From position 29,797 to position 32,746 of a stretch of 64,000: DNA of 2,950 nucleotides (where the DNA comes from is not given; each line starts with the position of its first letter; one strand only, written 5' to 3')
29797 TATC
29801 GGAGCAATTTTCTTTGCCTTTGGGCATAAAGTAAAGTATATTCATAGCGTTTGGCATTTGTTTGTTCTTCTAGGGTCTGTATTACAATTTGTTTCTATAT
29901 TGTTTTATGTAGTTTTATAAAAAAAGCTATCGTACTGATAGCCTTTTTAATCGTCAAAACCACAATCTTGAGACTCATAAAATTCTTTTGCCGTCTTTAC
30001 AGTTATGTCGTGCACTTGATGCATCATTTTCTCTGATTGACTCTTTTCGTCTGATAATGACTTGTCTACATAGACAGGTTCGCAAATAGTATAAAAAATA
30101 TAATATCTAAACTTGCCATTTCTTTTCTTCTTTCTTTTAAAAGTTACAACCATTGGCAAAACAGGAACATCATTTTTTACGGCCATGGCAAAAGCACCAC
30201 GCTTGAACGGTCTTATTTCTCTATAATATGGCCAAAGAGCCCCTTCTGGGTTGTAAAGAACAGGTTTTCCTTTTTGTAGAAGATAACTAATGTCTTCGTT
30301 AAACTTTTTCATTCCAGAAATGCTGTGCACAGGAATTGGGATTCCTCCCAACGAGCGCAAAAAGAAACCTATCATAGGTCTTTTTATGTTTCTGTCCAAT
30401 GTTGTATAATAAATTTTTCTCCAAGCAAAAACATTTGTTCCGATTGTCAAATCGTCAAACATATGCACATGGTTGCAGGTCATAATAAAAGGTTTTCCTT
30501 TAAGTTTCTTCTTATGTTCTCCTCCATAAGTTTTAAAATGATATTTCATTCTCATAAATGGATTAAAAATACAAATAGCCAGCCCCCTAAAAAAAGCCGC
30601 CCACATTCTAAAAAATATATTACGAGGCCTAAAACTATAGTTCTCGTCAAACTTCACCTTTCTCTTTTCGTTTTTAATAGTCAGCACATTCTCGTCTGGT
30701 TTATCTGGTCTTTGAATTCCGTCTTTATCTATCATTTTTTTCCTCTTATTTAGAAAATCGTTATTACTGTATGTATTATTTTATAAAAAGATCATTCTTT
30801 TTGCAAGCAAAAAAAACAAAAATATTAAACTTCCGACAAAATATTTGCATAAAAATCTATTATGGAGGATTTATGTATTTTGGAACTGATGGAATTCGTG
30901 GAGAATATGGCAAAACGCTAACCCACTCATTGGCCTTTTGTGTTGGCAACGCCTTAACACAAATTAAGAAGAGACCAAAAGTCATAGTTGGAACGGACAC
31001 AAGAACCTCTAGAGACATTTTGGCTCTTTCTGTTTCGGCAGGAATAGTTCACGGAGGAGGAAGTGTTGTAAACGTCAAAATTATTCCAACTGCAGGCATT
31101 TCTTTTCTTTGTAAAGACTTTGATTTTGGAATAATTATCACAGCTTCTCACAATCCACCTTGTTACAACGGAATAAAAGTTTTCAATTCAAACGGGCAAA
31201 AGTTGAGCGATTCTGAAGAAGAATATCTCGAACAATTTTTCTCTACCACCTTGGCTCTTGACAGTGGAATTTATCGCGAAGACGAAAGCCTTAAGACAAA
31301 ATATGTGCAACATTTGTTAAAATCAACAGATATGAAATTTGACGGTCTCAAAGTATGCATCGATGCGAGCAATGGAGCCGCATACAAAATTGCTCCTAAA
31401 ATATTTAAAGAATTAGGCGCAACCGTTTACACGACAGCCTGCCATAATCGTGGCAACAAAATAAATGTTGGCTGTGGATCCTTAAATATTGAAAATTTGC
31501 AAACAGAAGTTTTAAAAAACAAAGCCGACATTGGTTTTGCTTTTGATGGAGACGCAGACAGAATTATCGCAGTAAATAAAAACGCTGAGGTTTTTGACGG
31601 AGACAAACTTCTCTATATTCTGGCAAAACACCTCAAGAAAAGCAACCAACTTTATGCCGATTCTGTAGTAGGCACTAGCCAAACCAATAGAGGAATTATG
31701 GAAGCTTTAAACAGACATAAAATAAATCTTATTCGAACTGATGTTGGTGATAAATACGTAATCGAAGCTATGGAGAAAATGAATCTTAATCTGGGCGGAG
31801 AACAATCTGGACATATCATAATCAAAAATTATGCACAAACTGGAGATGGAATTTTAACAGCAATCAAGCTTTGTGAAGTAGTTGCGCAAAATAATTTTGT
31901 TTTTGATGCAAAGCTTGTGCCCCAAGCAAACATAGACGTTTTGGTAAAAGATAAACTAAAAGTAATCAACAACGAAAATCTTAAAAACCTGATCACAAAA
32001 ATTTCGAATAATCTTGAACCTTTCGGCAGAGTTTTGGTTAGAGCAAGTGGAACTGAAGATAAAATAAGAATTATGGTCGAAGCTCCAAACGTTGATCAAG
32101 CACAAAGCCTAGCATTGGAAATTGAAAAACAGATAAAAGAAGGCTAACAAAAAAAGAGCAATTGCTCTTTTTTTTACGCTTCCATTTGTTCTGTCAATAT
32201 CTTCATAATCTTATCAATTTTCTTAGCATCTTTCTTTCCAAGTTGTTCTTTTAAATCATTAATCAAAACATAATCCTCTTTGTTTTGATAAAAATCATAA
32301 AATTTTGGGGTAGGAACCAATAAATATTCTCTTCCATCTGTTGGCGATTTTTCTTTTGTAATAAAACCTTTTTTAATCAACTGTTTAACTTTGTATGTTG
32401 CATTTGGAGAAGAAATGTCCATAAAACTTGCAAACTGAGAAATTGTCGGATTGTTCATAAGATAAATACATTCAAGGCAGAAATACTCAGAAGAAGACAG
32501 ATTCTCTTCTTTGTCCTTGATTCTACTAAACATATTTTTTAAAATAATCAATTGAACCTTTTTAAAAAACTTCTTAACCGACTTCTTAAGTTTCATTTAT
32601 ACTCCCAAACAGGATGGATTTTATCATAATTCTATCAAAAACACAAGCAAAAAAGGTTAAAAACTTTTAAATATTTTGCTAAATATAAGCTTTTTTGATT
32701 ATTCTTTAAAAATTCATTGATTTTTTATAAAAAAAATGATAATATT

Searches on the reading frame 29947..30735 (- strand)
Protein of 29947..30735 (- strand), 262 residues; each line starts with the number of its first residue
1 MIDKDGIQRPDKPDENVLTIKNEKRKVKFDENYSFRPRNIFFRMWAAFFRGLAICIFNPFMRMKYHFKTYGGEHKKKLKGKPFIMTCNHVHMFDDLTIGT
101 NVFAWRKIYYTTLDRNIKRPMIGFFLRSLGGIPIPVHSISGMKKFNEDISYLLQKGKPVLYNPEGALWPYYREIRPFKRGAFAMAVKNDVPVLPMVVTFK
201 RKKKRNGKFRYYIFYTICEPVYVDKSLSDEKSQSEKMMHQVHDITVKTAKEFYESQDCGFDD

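Call 8: search_protein_families(library=pfam, proteins=[window:29947-30735:-])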
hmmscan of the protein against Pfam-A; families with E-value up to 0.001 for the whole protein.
window:29947-30735:- (262 aa): 1 family
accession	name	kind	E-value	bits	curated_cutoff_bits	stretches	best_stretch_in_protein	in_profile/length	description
PF01553.26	Acyltransferase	-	2.6e-18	66.6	23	1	76-197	11-131/132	Acyltransferase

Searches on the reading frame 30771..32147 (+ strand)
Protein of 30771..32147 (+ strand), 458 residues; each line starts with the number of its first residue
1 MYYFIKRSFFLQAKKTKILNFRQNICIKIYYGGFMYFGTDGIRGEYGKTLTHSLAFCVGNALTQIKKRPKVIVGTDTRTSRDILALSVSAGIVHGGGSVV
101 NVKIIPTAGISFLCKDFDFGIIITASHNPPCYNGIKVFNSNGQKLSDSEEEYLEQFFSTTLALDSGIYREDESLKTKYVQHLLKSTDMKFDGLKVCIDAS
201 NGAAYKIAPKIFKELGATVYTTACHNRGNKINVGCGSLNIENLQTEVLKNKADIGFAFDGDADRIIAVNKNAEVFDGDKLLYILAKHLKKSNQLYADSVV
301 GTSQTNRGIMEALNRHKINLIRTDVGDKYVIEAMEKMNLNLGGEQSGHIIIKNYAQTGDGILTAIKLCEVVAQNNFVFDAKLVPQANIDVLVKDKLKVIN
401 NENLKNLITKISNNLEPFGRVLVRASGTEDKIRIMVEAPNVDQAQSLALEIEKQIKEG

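Call 8: search_protein_families(library=pfam, proteins=[window:30771-32147:+])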
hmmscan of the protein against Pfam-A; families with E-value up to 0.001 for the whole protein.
window:30771-32147:+ (458 aa): 4 families
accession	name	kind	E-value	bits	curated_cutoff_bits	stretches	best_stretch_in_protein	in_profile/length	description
PF02878.22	PGM_PMM_I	-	6.3e-32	110.6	22.5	1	36-159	3-133/138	Phosphoglucomutase/phosphomannomutase, alpha/beta/alpha domain I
PF02880.22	PGM_PMM_III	-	5.7e-31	107.5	20.7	1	276-375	1-101/115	Phosphoglucomutase/phosphomannomutase, alpha/beta/alpha domain III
PF02879.22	PGM_PMM_II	-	3.9e-15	56.7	29.3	1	177-270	2-101/103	Phosphoglucomutase/phosphomannomutase, alpha/beta/alpha domain II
PF00408.26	PGM_PMM_IV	-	2.8e-11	43.8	23.1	1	390-453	4-67/68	Phosphoglucomutase/phosphomannomutase, C-terminal domain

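Call 26: find_related_loci(query=A1, collection=genome_contigs, flank=10000)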
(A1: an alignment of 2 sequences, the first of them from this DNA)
Query A1 (424 aa) in genome_contigs; peptide patterns used: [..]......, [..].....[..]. (x = any residue, [..] = any of these).
532 stretches matched a pattern; 90 encode a relative of the query (tblastn E <= 1e-3); the best 80 are kept; 79 distinct loci.
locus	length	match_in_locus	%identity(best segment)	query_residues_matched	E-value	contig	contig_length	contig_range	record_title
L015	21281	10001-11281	66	2-421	0e+0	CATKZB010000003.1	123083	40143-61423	MAG TPA_asm: uncultured Christensenella sp. isolate MGG06840_1680015412 genome assembly, contig: ERR3199580_238, whole g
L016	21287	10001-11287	65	2-423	0e+0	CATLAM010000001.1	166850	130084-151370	MAG TPA_asm: uncultured Eubacteriales bacterium isolate MGG03578_1680015426 genome assembly, contig: ERR2844015_167, who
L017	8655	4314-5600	64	2-423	0e+0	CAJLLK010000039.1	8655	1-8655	MAG TPA_asm: uncultured Catabacter sp. isolate ERR321592-bin.10 genome assembly, contig: NODE_2423_length_8655_cov_4.064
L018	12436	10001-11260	65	2-414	0e+0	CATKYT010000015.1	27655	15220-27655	MAG TPA_asm: uncultured Eubacteriales bacterium isolate MGG07323_1680015460 genome assembly, contig: ERR3199589_1594, wh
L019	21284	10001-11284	66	2-422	4e-180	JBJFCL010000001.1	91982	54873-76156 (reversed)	MAG: Candidatus Caccovivens sp. isolate PUUB22_bin.041 NODE_108_length_91982_cov_7.896418, whole genome shotgun sequence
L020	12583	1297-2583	66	2-423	2e-179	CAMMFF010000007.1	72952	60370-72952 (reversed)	MAG: uncultured Clostridia bacterium isolate ERR4968681_bin.18_MetaWRAP_v1.1_MAG genome assembly, contig: NODE_291_lengt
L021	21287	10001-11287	67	2-423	5e-179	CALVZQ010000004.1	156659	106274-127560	MAG: uncultured Clostridia bacterium isolate BRZ_FC__bin54 genome assembly, contig: BRZ_FC__NODE_115_length_156659_cov_1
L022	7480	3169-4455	63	2-423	3e-179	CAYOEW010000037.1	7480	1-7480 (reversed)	MAG TPA_asm: uncultured Lachnospiraceae bacterium isolate SRP225648_co1_915 genome assembly, contig: NODE_25258_length_7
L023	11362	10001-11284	62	2-422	6e-176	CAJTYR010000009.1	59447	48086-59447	MAG TPA_asm: uncultured Christensenella sp. isolate MGBC114398 genome assembly, contig: MGBC114398.9, whole genome shotg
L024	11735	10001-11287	61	2-423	4e-174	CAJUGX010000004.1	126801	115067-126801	MAG TPA_asm: uncultured Christensenella sp. isolate MGBC129349 genome assembly, contig: MGBC129349.4, whole genome shotg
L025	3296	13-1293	65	2-421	0e+0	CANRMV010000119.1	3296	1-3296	MAG: uncultured Clostridia bacterium isolate Lapin-022__bin1 genome assembly, contig: Lapin-022__NODE_29229_length_3296_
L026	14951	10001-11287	61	2-423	1e-173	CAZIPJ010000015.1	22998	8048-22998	MAG TPA_asm: uncultured Lachnospiraceae bacterium isolate SRP199465_co1_238 genome assembly, contig: NODE_5771_length_22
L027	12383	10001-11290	62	1-423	1e-173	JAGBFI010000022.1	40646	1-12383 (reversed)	MAG: Clostridia bacterium isolate RGIG9067 Water_deer_Rectum.Co__c639189, whole genome shotgun sequence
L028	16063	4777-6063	61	2-423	1e-173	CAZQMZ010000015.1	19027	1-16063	MAG TPA_asm: uncultured Lachnospiraceae bacterium isolate SRP141132_co6_281 genome assembly, contig: NODE_2307_length_19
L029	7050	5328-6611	60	2-422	2e-171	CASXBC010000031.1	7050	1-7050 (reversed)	MAG: uncultured bacterium isolate extra-ERR2136562.13_1677762874 genome assembly, contig: NODE_2284_length_7050_cov_4.60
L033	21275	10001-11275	62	2-423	1e-167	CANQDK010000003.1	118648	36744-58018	MAG: uncultured Clostridia bacterium isolate Lapin-005__bin60 genome assembly, contig: Lapin-005__NODE_142_length_118648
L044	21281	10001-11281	62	2-421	1e-157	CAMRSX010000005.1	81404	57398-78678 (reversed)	MAG TPA_asm: uncultured Clostridia bacterium isolate SRR13573579_bin.28_metawrap_v1.3_MAG genome assembly, contig: NODE.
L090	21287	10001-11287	65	2-423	2e-175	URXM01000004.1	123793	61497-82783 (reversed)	uncultured Clostridiales bacterium isolate UMGS1447 genome assembly, contig: NODE_24_length_123793_cov_11.227473, whole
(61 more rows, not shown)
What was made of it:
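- Tried and rejected: A GlmM alignment worked instead (call 26).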

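Call 71: search_protein_families(library=pfam, max_evalue=0.01, proteins=[L015:16434-17972:+, L015:15934-16434:+, L021:13140-14417:-, L020:3447-4586:+, L090:12145-13329:+, L015:18893-19669:+, L026:12209-13477:+, L044:12691-14133:-, L033:12004-13431:-])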
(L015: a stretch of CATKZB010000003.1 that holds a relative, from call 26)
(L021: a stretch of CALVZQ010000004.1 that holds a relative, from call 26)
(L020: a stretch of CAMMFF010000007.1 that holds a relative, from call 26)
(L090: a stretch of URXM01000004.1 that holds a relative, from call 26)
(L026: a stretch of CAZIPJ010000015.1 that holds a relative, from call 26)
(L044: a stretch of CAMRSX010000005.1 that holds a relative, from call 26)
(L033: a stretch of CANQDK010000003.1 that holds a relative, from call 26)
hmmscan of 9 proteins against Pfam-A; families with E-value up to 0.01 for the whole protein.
L015:16434-17972:+ (513 aa): 3 families
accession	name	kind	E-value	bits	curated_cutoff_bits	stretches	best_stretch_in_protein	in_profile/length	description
PF00239.26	Resolvase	-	3.1e-30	105.6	23.3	1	3-143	1-140/145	Resolvase, N terminal domain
PF07508.19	Recombinase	-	3e-18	66.4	21.1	1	169-252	2-99/102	Recombinase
PF13408.12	Zn_ribbon_recom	-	5.2e-09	36.8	25.3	1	270-328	2-58/58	Recombinase zinc beta ribbon domain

L015:15934-16434:+ (167 aa): 4 families
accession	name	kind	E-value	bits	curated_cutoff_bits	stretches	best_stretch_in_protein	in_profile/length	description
PF01381.28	HTH_3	-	1.2e-15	57.7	23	1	11-65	1-55/55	Helix-turn-helix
PF12844.13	HTH_19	-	2.8e-13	50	30.2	1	8-69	1-62/64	Helix-turn-helix domain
PF13560.12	HTH_31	-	7.7e-10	39.4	27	1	7-61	2-57/64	Helix-turn-helix domain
PF13443.12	HTH_26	-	0.0021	18.7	22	1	10-61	1-53/63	Cro/C1-type HTH DNA-binding domain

L021:13140-14417:- (426 aa): 3 families
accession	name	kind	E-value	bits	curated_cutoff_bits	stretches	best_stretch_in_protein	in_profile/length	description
PF00817.25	IMS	-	5.2e-30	104.8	23.2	1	11-161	1-147/148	impB/mucB/samB family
PF11799.13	IMS_C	-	1.9e-09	38.4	20.7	1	256-363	1-105/109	impB/mucB/samB family C-terminal domain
PF11798.14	IMS_HHH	-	0.0043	17.7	24.4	0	184-209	8-32/32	IMS family HHH motif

L020:3447-4586:+ (380 aa): 0 families

L090:12145-13329:+ (395 aa): 0 families

L015:18893-19669:+ (259 aa): 3 families
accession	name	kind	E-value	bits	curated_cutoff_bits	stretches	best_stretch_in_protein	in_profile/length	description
PF00753.33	Lactamase_B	-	7.5e-11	42.8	22.7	1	5-74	2-74/196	Metallo-beta-lactamase superfamily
PF12706.13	Lactamase_B_2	-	8.7e-11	42.2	27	1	21-113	3-110/200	Beta-lactamase superfamily domain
PF13483.12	Lactamase_B_3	-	7.7e-09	36.2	24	1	3-215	1-157/160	Beta-lactamase superfamily domain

L026:12209-13477:+ (423 aa): 3 families
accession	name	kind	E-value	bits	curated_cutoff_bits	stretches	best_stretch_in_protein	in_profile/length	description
PF13304.12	AAA_21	-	2.5e-23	84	27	1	46-354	2-304/304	AAA domain, putative AbiEii toxin, Type IV TA system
PF02463.25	SMC_N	-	2.3e-05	24.4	40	0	289-352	138-201/220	RecF/RecN/SMC N terminal domain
PF13175.12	AAA_15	-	0.0001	22.5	32.1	0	1-348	1-369/374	AAA ATPase domain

L044:12691-14133:- (481 aa): 9 families
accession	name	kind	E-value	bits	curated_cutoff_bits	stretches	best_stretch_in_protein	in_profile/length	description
PF00004.35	AAA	-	7.6e-12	46.2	21.2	1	259-391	2-125/131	ATPase family associated with various cellular activities (AAA)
PF17871.7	AAA_lid_9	-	2.8e-11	43.7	22.8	1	399-476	2-79/104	AAA lid domain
PF13191.12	AAA_16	-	1.2e-07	32.8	32.6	1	238-277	4-46/167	AAA ATPase domain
PF05621.17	TniB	-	4.9e-06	26.6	22.4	0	310-394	106-184/189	Bacterial TniB protein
PF20030.5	bpMoxR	-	0.00064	19.3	27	1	227-280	5-56/205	MoxR domain in the MoxR-vWA-beta-propeller ternary systems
PF13401.12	AAA_22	-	0.00083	20.1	27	0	255-344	5-97/130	AAA domain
PF07728.20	AAA_5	-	0.0013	19.2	22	1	258-282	2-25/139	AAA domain (dynein-related subfamily)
PF01078.27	Mg_chelatase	-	0.0022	17.9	20.3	1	256-297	23-64/207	Magnesium chelatase, subunit ChlI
PF12775.13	AAA_7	-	0.0075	16.3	25.8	0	248-276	27-54/181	P-loop containing dynein motor region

L033:12004-13431:- (476 aa): 0 families
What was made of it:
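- Relative L015 carries a large serine recombinase in the same slot (call 71).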

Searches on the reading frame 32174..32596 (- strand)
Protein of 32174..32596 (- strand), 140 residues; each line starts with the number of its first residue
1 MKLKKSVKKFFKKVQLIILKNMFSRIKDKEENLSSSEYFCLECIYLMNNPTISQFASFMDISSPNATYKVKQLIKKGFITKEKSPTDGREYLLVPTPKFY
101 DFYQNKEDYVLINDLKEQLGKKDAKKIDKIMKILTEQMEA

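Call 8: search_protein_families(library=pfam, proteins=[window:32174-32596:-])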
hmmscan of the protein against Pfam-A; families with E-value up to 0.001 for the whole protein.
window:32174-32596:- (140 aa): 6 families
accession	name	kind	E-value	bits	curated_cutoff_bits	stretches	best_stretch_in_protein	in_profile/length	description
PF01047.28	MarR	-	1.9e-16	60.1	24.6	1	33-90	1-58/59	MarR family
PF12802.13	MarR_2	-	6.7e-09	36.2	27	1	33-90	3-61/61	MarR family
PF22381.2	Staph_reg_Sar_Rot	-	6.1e-07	29.9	27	1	25-91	4-70/85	Transcriptional regulator SarA/Rot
PF13463.12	HTH_27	-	7.8e-07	29.7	22.2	1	33-98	1-67/68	Winged helix DNA-binding domain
PF21984.2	DnaD_N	-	1e-05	26.1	27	0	50-87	36-73/101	DnaD N-terminal domain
PF04079.22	SMC_ScpB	-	0.00016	21.7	27.4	1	29-104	77-150/160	Segregation and condensation complex subunit ScpB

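Call 10: find_encoding_contigs(protein=window:32174-32596:-, flank=10000, max_places=10)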
Protein window:32174-32596:- (140 aa): 4 contigs read that carry it; 3 places shown.
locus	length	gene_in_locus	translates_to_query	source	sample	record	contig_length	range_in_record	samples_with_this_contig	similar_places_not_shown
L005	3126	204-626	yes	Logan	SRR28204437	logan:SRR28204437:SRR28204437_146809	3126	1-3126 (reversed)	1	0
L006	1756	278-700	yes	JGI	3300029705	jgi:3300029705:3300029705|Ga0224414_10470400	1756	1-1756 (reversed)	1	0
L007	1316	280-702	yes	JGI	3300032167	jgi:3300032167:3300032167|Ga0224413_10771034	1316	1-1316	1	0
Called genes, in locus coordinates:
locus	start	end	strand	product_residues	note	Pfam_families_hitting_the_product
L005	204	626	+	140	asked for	PF21984:DnaD_N (faint), PF13463:HTH_27 (faint), PF22381:Staph_reg_Sar_Rot (weak), PF12802:MarR_2, PF01047:MarR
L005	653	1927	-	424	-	PF02878:PGM_PMM_I, PF02879:PGM_PMM_II, PF02880:PGM_PMM_III, PF00408:PGM_PMM_IV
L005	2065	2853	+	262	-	PF01553:Acyltransferase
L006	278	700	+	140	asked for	PF21984:DnaD_N (faint), PF13463:HTH_27 (faint), PF22381:Staph_reg_Sar_Rot (weak), PF12802:MarR_2, PF01047:MarR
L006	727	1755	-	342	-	?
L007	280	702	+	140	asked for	PF21984:DnaD_N (faint), PF13463:HTH_27 (faint), PF22381:Staph_reg_Sar_Rot (weak), PF12802:MarR_2, PF01047:MarR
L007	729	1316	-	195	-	?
